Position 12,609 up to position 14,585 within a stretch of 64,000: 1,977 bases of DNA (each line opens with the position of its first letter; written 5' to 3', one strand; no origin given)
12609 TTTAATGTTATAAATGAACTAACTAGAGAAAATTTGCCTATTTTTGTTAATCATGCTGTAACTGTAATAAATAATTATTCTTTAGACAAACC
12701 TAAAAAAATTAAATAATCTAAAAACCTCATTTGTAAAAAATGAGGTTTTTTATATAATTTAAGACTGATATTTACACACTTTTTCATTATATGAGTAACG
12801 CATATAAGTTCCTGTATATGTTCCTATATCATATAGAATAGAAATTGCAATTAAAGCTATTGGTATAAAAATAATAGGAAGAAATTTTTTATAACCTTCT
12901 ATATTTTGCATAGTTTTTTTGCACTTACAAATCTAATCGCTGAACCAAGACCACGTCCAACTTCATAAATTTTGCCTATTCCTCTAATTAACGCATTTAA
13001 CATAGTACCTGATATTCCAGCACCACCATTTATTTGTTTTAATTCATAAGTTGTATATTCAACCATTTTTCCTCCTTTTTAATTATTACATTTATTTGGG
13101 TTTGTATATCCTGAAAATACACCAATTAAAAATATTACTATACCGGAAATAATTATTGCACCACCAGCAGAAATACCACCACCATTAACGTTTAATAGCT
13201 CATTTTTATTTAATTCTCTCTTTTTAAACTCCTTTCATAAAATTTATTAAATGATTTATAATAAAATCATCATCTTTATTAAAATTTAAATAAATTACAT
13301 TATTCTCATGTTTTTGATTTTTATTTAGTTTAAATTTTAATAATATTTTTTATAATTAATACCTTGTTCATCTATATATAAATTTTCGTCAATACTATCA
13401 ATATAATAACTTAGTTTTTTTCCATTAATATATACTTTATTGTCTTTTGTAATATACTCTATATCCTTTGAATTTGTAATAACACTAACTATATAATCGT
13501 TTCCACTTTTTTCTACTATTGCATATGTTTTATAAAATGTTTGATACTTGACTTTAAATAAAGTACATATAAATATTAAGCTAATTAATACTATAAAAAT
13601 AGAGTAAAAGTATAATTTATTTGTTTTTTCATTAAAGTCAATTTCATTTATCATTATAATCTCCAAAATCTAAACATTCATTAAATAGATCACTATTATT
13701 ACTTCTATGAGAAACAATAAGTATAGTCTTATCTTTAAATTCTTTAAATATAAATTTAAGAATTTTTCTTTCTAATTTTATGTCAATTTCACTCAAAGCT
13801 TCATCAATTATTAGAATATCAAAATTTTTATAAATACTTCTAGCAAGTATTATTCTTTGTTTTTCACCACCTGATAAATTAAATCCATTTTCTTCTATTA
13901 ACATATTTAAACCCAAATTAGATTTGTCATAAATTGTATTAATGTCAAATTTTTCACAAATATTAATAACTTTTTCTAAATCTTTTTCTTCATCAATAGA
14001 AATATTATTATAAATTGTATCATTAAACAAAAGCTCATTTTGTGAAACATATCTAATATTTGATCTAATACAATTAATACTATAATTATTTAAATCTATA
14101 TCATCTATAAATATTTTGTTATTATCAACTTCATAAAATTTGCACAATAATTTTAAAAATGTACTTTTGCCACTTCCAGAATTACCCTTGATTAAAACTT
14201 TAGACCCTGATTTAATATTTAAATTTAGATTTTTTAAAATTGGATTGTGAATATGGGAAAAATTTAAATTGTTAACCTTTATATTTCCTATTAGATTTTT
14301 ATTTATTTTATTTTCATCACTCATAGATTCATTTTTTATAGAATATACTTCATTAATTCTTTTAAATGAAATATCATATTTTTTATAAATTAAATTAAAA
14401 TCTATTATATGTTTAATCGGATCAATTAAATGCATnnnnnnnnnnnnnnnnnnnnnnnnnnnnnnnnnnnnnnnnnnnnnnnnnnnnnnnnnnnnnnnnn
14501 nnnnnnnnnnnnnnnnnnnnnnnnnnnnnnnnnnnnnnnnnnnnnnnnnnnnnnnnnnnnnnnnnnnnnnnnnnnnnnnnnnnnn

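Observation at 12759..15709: Double-glycine-leader bacteriocin cluster with an overlapping immunity-like gene and a split C39-ABC exporter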

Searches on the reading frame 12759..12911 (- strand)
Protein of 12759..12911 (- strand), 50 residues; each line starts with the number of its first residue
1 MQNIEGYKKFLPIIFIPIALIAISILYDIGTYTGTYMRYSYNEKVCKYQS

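Call 7: search_protein_families(library=pfam, proteins=[window:12759-12911:-], max_evalue=1)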
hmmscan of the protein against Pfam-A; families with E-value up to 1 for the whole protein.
window:12759-12911:- (50 aa): 0 families

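Call 8: search_protein_families(library=ncbifam, proteins=[window:12759-12911:-], max_evalue=1)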
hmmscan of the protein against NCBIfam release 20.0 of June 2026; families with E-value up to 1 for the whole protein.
window:12759-12911:- (50 aa): 0 families

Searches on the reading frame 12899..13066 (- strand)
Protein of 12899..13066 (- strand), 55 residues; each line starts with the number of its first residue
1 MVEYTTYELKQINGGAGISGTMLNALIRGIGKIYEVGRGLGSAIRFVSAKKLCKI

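Call 7: search_protein_families(library=pfam, proteins=[window:12899-13066:-], max_evalue=1)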
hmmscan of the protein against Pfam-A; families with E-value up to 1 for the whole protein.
window:12899-13066:- (55 aa): 1 family
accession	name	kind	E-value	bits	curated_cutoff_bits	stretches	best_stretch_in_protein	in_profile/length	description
PF02416.21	TatA_B_E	-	0.055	13.2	21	1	27-45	16-34/53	mttA/Hcf106 family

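Call 8: search_protein_families(library=ncbifam, proteins=[window:12899-13066:-], max_evalue=1)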
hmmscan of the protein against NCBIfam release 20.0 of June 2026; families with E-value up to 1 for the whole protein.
window:12899-13066:- (55 aa): 3 families
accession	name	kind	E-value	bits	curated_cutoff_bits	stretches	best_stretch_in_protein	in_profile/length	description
NF038034.1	lactGbeta_entB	subfamily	0.026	14.7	37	1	8-41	5-33/38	lactococcin G-beta/enterocin 1071B family bacteriocin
TIGR01411.1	tatAE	subfamily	0.054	13.1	53.9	1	26-45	16-35/47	twin-arginine translocase TatA/TatE family subunit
NF033215.1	BlpC_Streptocco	equivalog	0.1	12.4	70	1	3-16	12-25/51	quorum-sensing system pheromone BlpC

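Call 9: find_encoding_contigs(protein=window:12899-13066:-, flank=6000, max_places=8)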
Protein window:12899-13066:- (55 aa): no gene with exactly this product is on record in the collection.

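Call 13: find_homologous_proteins(query=window:12902-13066:-, max_evalue=10)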
Query seq(55 aa) (55 aa): 1 proteins with E <= 10 among 1 candidates.
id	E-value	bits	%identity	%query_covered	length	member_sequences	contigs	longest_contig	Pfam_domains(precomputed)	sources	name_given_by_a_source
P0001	2.5e-27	110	100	100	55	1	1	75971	-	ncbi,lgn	ncbi:MAG: hypothetical protein ACK5HL_02800 [Bacilli bacterium]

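Call 43: find_homologous_proteins(query=A3, max_evalue=0.001)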
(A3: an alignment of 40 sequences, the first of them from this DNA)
Query A3 (40 sequences) (55 aa, profile of the alignment): 342 proteins with E <= 0.001 among 880 candidates; the best 120 are listed.
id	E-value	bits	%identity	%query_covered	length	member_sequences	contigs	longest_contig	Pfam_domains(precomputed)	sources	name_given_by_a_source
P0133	8.3e-22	94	38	100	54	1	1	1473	-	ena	-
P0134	1.6e-21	93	42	100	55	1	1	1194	-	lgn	-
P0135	3.0e-21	93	42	100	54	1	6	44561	-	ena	-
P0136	6.3e-21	92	38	100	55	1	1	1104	-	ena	-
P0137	7.6e-21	91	36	100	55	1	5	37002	-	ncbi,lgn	ncbi:MAG: hypothetical protein RR404_02800 [Bacilli bacterium]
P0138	9.4e-21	91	45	98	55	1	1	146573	-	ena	-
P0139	9.9e-21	91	40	100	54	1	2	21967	-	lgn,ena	-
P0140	1.1e-20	91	38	100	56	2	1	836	-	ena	-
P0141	1.1e-20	91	43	98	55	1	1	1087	-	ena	-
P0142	1.3e-20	91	41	98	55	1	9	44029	-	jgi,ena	-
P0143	1.4e-20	90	38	100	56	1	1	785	-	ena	-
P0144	1.6e-20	90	46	87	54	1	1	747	-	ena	-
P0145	1.6e-20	90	56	100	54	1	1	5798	-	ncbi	-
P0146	1.9e-20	90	42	100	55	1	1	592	-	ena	-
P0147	2.0e-20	90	42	87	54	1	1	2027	-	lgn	-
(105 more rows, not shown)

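Call 66: search_solved_structures(query=A3, max_evalue=10)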
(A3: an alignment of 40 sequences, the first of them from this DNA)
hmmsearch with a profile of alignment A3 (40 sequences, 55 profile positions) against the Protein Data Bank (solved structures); distinct sequences matched with E-value up to 10: 7.
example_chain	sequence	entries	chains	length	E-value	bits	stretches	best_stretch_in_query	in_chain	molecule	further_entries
7s5j_B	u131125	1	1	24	0.34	13.9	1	2-19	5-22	CtA peptide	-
7uvp_A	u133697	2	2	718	0.44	13.5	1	11-46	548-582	Tetracycline resistance protein TetQ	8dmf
5icc_A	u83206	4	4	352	0.49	13.4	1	25-48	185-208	(S)-norcoclaurine 6-O-methyltransferase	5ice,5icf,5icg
9wbi_A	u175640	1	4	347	0.67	12.9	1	26-49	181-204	6-O-methyltransferase 2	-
8j3g_A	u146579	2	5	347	0.67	12.9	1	26-49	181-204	6-O-methyltransferase 2 (Fragment)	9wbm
6ff6_A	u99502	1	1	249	0.82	12.6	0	20-34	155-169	BRIC1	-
25yv_A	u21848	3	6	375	1.8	11.5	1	25-48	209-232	SchOMT2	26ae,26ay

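Call 67: search_protein_families(library=pfam, alignment_id=A3, max_evalue=0.01)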
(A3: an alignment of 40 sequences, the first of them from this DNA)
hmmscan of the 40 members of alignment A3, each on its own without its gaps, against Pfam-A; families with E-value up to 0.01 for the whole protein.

A. member 1, seq(55 aa): 0 families

B. families by the number of members that match (of 40 scanned): 1 family
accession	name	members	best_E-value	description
PF10439.15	Bacteriocin_IIc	1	0.0099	Bacteriocin class II with double-glycine leader peptide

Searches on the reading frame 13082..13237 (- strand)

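Call 7: search_protein_families(library=pfam, proteins=[window:13082-13237:-], max_evalue=1)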
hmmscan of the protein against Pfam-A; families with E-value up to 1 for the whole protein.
seq(52 aa): 1 family
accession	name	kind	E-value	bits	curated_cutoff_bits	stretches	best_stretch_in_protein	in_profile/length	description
PF10439.15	Bacteriocin_IIc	-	0.046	14.2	27.1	1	7-35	5-35/59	Bacteriocin class II with double-glycine leader peptide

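Call 8: search_protein_families(library=ncbifam, proteins=[window:13082-13237:-], max_evalue=1)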
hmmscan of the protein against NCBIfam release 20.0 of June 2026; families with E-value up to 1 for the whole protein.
seq(52 aa): 2 families
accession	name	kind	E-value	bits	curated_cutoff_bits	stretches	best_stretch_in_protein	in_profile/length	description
TIGR03949.1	bact_IIb_cerein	subfamily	4.5e-07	29.5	21.5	1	8-44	3-45/45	class IIb bacteriocin, lactobin A/cerein 7B family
TIGR01930.1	AcCoA-C-Actrans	subfamily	0.13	11.2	240.55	1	7-36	322-353/385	acetyl-CoA C-acyltransferase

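Call 73: search_protein_families(library=ncbifam, alignment_id=A5, max_evalue=0.01)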
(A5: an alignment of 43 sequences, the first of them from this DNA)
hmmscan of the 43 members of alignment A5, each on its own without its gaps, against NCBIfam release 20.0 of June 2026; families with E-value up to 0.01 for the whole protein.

A. member 1, seq(47 aa): 1 family
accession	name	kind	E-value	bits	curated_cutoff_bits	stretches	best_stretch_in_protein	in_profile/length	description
TIGR03949.1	bact_IIb_cerein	subfamily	5.5e-07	29.3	21.5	1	3-39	3-45/45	class IIb bacteriocin, lactobin A/cerein 7B family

B. families by the number of members that match (of 43 scanned): 8 families
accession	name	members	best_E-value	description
TIGR03949.1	bact_IIb_cerein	40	3.9e-08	class IIb bacteriocin, lactobin A/cerein 7B family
NF038034.1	lactGbeta_entB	22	7.3e-07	lactococcin G-beta/enterocin 1071B family bacteriocin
TIGR01847.1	bacteriocin_sig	8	0.00052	bacteriocin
NF038035.1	lactGalph_entA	5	0.0011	lactococcin G-alpha/enterocin 1071A family bacteriocin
NF047798.1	leader_Chryseo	2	0.0017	bacteriocin-like protein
NF033214.1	ComC_Streptocco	2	0.0029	competence-stimulating peptide ComC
NF033772.1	pheromone_VP1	1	0.0054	peptide pheromone VP1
NF038392.1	div_DrpB_YedR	1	0.0087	cell division protein DrpB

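Call 74: search_solved_structures(query=A5, max_evalue=10)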
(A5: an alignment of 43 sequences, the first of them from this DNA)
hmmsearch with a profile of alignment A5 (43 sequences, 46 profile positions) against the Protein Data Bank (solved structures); distinct sequences matched with E-value up to 10: 5.
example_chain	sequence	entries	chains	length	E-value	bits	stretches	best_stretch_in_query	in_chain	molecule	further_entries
1ry3_A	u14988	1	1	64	0.22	15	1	2-20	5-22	Bacteriocin carnobacteriocin B2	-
7s5j_B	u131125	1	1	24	0.52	13.8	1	2-19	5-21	CtA peptide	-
2ekm_A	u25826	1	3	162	1.3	12.5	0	32-40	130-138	Hypothetical protein ST1511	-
4w82_A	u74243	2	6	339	1.7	12.2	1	34-45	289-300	Fatty acid synthase | Enoyl-[acyl-carrier-protein] reductase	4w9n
6kls_B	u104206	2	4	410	2.1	11.9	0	20-40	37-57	cytochrome b subunit | Cytochrome b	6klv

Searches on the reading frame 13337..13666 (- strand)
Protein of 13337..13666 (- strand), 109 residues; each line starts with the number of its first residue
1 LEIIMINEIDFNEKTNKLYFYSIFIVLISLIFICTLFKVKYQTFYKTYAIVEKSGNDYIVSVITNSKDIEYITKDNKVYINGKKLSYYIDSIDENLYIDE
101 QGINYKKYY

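Call 7: search_protein_families(library=pfam, proteins=[window:13337-13666:-], max_evalue=1)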
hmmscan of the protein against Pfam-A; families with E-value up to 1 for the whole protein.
window:13337-13666:- (109 aa): 1 family
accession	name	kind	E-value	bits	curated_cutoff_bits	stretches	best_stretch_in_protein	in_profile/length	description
PF04172.21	LrgB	-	0.2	11.4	25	1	11-51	11-51/214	LrgB-like family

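Call 8: search_protein_families(library=ncbifam, proteins=[window:13337-13666:-], max_evalue=1)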
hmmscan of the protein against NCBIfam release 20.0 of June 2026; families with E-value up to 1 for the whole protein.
window:13337-13666:- (109 aa): 2 families
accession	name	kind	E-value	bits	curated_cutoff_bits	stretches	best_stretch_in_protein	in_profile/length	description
NF047463.1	CllEntPrLepto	equivalog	0.021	14.3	400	1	23-103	4-78/250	mammalian cell entry protein Mce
NF045999.1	MAG1140_fam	equivalog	0.025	14.7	35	1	13-103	4-90/126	MAG1140 family protein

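Call 25: search_protein_representatives(protein=window:13337-13666:-)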
Query: 109 residues. Proteins with E-value up to 0.001 (for the whole library): 11; up to 1e-10: 1; up to 1e-30: 1. The best 11 are listed.
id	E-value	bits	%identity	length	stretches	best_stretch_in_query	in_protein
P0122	2.9e-58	210.7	100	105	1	5-109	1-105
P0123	3.3e-08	50.0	36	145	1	12-108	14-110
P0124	9.6e-08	48.5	39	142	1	3-109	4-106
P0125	5.3e-06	42.9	27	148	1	18-109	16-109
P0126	1.5e-05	41.5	31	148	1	13-109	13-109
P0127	1.6e-05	41.3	37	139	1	16-108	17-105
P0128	1.4e-04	38.4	32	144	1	11-109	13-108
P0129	3.4e-04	37.1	41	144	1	11-106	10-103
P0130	4.1e-04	36.9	38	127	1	17-100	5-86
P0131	5.0e-04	36.6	31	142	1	17-109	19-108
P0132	6.4e-04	36.2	26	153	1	12-102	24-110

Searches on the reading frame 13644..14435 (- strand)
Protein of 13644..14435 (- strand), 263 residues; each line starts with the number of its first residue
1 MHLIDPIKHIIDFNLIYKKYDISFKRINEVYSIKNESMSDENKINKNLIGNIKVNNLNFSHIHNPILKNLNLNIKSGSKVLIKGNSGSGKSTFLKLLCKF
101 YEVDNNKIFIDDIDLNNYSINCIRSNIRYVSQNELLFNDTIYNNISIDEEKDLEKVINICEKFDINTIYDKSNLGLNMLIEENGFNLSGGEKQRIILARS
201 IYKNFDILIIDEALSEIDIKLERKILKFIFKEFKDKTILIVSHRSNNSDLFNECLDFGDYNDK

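Call 7: search_protein_families(library=pfam, proteins=[window:13644-14435:-], max_evalue=1)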
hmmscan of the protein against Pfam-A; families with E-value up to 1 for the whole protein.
window:13644-14435:- (263 aa): 31 families (the best 25 are shown)
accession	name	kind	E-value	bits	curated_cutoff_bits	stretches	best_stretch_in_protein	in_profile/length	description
PF00005.33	ABC_tran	-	2.8e-27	96.4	25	1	67-214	1-136/137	ABC transporter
PF12775.13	AAA_7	-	0.00074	19.5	25.8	1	70-102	26-58/181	P-loop containing dynein motor region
PF13555.12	AAA_29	-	0.0009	19.4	27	1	74-94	19-39/61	P-loop containing region of AAA domain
PF02463.25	SMC_N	-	0.0012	18.8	40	1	139-250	130-204/220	RecF/RecN/SMC N terminal domain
PF13245.12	AAA_19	-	0.0023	18.6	25.1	1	79-232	13-117/134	AAA domain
PF20720.3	nSTAND3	-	0.0026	17.9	27.2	1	77-121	17-62/155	Novel STAND NTPase 3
PF01712.25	dNK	-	0.0044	17.2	27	1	82-113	3-34/203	Deoxynucleoside kinase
PF25199.1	nSTAND_NTPase5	-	0.0097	16.2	34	1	75-98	39-62/145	Novel STAND NTPase 5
PF03193.22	RsgA_GTPase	-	0.011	16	30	1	38-102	66-131/174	RsgA GTPase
PF00158.32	Sigma54_activat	-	0.012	15.8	20.2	1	66-107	11-52/168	Sigma-54 interaction domain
PF13401.12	AAA_22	-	0.02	15.7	27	1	80-119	8-33/130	AAA domain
PF01656.29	CbiA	-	0.027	14.9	25.4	1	81-218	3-66/125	CobQ/CobB/MinD/ParA nucleotide binding domain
PF03266.21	NTPase_1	-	0.033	14.5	23.9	0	79-100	1-22/168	NTPase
PF02367.23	TsaE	-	0.036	14.4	26.6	1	68-105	12-49/128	Threonylcarbamoyl adenosine biosynthesis protein TsaE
PF01580.24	FtsK_SpoIIIE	-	0.04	13.8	24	1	74-97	39-59/221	FtsK/SpoIIIE family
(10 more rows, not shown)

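Call 8: search_protein_families(library=ncbifam, proteins=[window:13644-14435:-], max_evalue=1)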
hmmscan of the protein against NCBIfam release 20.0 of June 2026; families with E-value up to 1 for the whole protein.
window:13644-14435:- (263 aa): 198 families (the best 25 are shown)
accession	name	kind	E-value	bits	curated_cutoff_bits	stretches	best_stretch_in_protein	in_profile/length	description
TIGR03375.1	type_I_sec_LssB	subfamily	4.8e-52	177.2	693.1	1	4-246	417-663/696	type I secretion system permease/ATPase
TIGR02203.1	MsbA_lipidA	equivalog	7.5e-51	173.3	602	1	2-244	283-528/572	lipid A export permease/ATP-binding protein MsbA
TIGR01193.1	bacteriocin_ABC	subfamily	9.1e-48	163.3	523.85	1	3-247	424-671/708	peptide cleavage/export ABC transporter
NF008381.0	PRK11176.1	equivalog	1.4e-47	162.4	867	1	2-245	293-539/582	lipid A ABC transporter ATP-binding protein/permease MsbA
NF008364.0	PRK11160.1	equivalog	5.4e-47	160.6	630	1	23-252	310-542/575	heme ABC transporter ATP-binding protein/permease CydC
TIGR01846.1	type_I_sec_HlyB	subfamily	1.6e-44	152.3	725.55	1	5-246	409-653/694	type I secretion system permease/ATPase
NF050066.1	LPSTprtrPglK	equivalog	4.9e-44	150.7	1000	1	20-245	320-543/558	BC-type lipopolysaccharide transporter PglK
TIGR02857.1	CydD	equivalog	8.8e-44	150.3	435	1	27-253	297-525/529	thiol reductant ABC exporter subunit CydD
NF045998.1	cleave_ABC_plasm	equivalog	2.7e-43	148.2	500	1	3-246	421-662/673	Mbov_0121 family peptidase domain-containing ABC transporter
NF045513.1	HepA_fam_ABC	equivalog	2.6e-42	145.1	725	1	18-244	339-568/610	heterocyst formation ABC transporter subunit HepA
TIGR03796.1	NHLM_micro_ABC1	equivalog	6.6e-42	143.6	853.3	1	3-244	422-671/710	NHLP family bacteriocin export ABC transporter peptidase/permease/ATPase subunit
NF010178.0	PRK13657.1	equivalog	1.9e-39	135.6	733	1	27-244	306-529/588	glucan ABC transporter ATP-binding protein/ permease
TIGR00958.1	3a01208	subfamily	1.2e-38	132.8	874.6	1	44-244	471-673/711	antigen peptide transporter 2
TIGR02868.1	CydC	equivalog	2.5e-38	132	329.05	1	18-244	298-529/530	thiol reductant ABC exporter subunit CydC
TIGR02204.1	MsbA_rel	hypoth_equivalog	5e-38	131.1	780.4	1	25-244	309-534/576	ABC transporter, permease/ATP-binding protein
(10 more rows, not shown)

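Call 70: list_cluster_members(proteins=[P0001, P0002, P0122, window:13644-14435:-, window:12759-12911:-])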
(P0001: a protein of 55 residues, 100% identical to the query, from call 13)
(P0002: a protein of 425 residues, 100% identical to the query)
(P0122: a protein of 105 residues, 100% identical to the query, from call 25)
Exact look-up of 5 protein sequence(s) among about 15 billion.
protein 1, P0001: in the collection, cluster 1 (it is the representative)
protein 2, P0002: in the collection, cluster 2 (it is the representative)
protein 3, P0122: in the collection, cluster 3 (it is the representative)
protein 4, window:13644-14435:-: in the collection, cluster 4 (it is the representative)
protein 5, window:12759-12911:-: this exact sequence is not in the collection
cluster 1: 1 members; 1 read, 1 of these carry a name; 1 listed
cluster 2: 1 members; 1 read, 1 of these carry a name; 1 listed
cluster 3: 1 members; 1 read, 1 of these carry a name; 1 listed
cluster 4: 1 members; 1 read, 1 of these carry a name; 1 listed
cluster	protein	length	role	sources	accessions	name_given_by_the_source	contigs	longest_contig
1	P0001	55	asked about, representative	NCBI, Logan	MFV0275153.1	MAG: hypothetical protein ACK5HL_02800 [Bacilli bacterium]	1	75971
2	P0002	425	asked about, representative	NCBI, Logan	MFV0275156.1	MAG: cysteine peptidase family C39 domain-containing protein [Bacilli bacterium]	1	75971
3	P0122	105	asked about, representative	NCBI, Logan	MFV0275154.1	MAG: hypothetical protein ACK5HL_02810 [Bacilli bacterium]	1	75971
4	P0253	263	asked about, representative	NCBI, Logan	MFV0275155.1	MAG: ATP-binding cassette domain-containing protein [Bacilli bacterium]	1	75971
